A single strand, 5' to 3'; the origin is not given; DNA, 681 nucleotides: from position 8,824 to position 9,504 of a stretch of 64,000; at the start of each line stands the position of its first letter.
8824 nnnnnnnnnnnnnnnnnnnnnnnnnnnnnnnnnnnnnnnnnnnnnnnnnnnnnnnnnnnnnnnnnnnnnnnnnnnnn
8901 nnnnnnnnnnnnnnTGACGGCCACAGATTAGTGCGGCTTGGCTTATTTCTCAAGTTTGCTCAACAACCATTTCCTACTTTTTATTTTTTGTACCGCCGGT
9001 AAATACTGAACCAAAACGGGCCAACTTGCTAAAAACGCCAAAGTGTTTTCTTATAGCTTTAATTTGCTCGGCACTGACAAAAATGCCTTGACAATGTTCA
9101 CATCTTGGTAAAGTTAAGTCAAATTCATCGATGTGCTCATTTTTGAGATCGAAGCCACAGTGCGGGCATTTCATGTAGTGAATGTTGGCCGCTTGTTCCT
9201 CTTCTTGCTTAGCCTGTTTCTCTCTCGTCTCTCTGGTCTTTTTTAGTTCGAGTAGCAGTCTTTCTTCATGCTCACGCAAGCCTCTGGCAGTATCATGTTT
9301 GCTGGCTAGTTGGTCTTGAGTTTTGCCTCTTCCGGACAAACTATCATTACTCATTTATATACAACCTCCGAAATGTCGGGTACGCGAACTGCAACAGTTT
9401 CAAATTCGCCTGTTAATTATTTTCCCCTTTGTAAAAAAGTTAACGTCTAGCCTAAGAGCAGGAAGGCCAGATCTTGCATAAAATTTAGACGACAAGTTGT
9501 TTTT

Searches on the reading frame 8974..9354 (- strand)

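Call 4: search_protein_families(library=pfam, proteins=[window:8974-9354:-], max_evalue=0.1)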
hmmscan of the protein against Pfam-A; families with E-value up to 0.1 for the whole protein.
window:8974-9354:- (126 aa): 8 families
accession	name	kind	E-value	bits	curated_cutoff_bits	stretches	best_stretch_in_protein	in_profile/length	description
PF24292.1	DUF7479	-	0.001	19.6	27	0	62-96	4-44/60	Domain of unknown function (DUF7479)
PF13453.11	Zn_ribbon_TFIIB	-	0.0011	18.8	22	1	62-97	1-34/41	Transcription factor zinc-finger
PF04412.18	AcnX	-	0.0044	16.2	31.5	1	18-119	254-353/400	Aconitase X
PF08274.17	Zn_Ribbon_YjdM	-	0.01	16.3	30.8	0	81-92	1-12/30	PhnA Zinc-Ribbon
PF13894.12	zf-C2H2_4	-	0.024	15.7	27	0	84-104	2-19/24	C2H2-type zinc finger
PF12172.15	zf-ChsH2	-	0.044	14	23.2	0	76-91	5-20/37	ChsH2, rubredoxin-like zinc ribbon domain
PF02591.20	Zn_ribbon_9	-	0.073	13.6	29.1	0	61-67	24-30/33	C4-type zinc ribbon domain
PF16988.10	Vps36-NZF-N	-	0.093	12.6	27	0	62-100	11-50/65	Vacuolar protein sorting 36 NZF-N zinc-finger domain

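Call 5: search_protein_families(library=ncbifam, proteins=[window:8974-9354:-], max_evalue=0.1)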
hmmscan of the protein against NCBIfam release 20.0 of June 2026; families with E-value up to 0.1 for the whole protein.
window:8974-9354:- (126 aa): 8 families
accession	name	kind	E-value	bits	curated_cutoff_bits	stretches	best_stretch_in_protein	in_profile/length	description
TIGR03830.1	CxxCG_CxxCG_HTH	subfamily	6.1e-05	22.8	61.8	1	39-120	11-90/127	type II TA system antitoxin MqsA family protein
NF045645.1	DVU_1557_fam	equivalog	0.00087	19.4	60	1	61-95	3-43/60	DVU_1557 family redox protein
NF041023.1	PP0621_fam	subfamily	0.0037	17.5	45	0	38-68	19-50/71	PP0621 family protein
TIGR00373.1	TIGR00373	equivalog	0.0066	15.9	149.5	1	31-104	80-153/162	transcription factor E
NF002572.0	PRK02224.1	equivalog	0.025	12.8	1087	1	11-75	402-467/888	DNA double-strand break repair ATPase Rad50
NF011045.0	PRK14475.1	equivalog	0.067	13.4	211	1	16-54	48-86/169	F0F1 ATP synthase subunit B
NF004910.0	PRK06266.1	equivalog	0.088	12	180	0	36-104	100-168/185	transcription initiation factor E subunit alpha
NF003211.1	PRK04173.1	equivalog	0.09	11.6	312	0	14-81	81-148/454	glycine--tRNA ligase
